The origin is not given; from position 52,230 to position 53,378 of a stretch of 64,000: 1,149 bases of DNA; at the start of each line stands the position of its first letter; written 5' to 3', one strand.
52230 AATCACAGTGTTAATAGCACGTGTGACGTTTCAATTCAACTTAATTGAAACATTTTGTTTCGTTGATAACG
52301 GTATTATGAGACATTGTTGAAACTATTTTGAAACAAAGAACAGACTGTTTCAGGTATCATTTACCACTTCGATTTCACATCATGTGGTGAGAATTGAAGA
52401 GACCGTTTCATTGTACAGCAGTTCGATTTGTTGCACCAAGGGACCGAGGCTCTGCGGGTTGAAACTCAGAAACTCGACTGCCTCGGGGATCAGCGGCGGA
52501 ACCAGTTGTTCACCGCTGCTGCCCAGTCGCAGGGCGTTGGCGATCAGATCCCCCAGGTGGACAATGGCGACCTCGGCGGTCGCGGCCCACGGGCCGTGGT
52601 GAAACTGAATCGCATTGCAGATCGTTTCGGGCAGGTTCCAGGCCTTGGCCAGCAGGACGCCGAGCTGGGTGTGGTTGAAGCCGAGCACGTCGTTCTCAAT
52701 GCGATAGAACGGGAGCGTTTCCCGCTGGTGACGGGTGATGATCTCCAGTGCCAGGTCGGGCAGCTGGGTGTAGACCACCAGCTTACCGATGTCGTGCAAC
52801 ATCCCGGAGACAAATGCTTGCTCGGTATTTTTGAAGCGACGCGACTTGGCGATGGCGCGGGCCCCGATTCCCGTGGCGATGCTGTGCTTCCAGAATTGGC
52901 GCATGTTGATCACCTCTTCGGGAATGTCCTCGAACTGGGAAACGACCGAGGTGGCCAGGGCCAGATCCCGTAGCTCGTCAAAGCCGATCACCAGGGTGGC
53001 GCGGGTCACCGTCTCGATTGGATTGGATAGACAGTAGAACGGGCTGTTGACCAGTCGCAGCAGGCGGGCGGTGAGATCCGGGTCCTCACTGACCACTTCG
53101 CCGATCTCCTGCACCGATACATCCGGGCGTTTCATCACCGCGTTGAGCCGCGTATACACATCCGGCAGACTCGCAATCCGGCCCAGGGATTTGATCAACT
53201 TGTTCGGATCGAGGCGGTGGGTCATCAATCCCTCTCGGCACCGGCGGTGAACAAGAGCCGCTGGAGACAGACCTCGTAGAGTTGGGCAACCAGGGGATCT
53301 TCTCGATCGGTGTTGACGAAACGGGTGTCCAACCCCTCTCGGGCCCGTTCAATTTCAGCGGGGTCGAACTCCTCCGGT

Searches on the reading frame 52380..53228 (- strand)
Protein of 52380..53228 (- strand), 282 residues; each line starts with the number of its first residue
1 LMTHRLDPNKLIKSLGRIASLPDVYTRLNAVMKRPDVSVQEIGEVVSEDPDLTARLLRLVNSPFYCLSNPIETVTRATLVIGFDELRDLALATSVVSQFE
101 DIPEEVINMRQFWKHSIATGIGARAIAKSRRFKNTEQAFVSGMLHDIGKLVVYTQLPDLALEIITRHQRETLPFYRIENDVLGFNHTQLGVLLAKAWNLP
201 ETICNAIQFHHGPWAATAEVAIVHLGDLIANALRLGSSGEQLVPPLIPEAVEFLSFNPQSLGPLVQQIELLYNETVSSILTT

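Call 3: search_protein_families(library=pfam, proteins=[window:52380-53228:-], max_evalue=0.01)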
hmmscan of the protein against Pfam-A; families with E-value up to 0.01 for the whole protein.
window:52380-53228:- (282 aa): 3 families
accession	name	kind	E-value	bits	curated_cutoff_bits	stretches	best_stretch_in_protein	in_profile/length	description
PF08668.18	HDOD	-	5.7e-66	222.2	22.9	1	19-213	2-196/196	HDOD domain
PF01966.28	HD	-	5.9e-11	43.1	22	1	113-230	2-114/116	HD domain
PF18019.7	Cas3_HD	-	0.0058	17.1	23.1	1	131-215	50-134/207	Cas3, HD domain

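Call 64: find_related_loci(query=window:52380-53228:-, collection=metagenome_contigs, flank=8000)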
Query window:52380-53228:- (282 aa) in metagenome_contigs; peptide patterns used: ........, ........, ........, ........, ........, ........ (x = any residue, [..] = any of these).
600 stretches matched a pattern (row limit reached: there are more); 83 encode a relative of the query (tblastn E <= 1e-3); the best 80 are kept; 80 distinct loci.
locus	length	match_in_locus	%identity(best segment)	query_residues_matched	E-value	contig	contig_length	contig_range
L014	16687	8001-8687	41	8-233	2e-60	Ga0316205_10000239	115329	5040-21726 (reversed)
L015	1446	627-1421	40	18-277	2e-61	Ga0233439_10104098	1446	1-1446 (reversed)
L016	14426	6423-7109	39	8-233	1e-58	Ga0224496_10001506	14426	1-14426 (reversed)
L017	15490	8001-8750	37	10-262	6e-58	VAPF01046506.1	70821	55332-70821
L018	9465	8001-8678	40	11-233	3e-57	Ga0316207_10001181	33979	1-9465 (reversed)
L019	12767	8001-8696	39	5-233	2e-57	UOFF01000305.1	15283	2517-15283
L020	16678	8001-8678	39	11-233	1e-55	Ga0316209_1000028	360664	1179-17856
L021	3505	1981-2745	32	9-259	5e-43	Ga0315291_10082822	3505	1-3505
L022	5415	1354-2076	33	9-243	2e-40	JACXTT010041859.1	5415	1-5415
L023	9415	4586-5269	35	5-231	3e-39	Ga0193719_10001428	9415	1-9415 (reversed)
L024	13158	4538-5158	34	9-213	5e-39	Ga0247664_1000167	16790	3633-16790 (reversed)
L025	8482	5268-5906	34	6-213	2e-38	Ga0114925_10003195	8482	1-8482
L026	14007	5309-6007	34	5-238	1e-37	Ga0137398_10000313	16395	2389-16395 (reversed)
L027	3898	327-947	33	9-213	9e-37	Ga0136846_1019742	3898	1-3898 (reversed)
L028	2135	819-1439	32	9-213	3e-37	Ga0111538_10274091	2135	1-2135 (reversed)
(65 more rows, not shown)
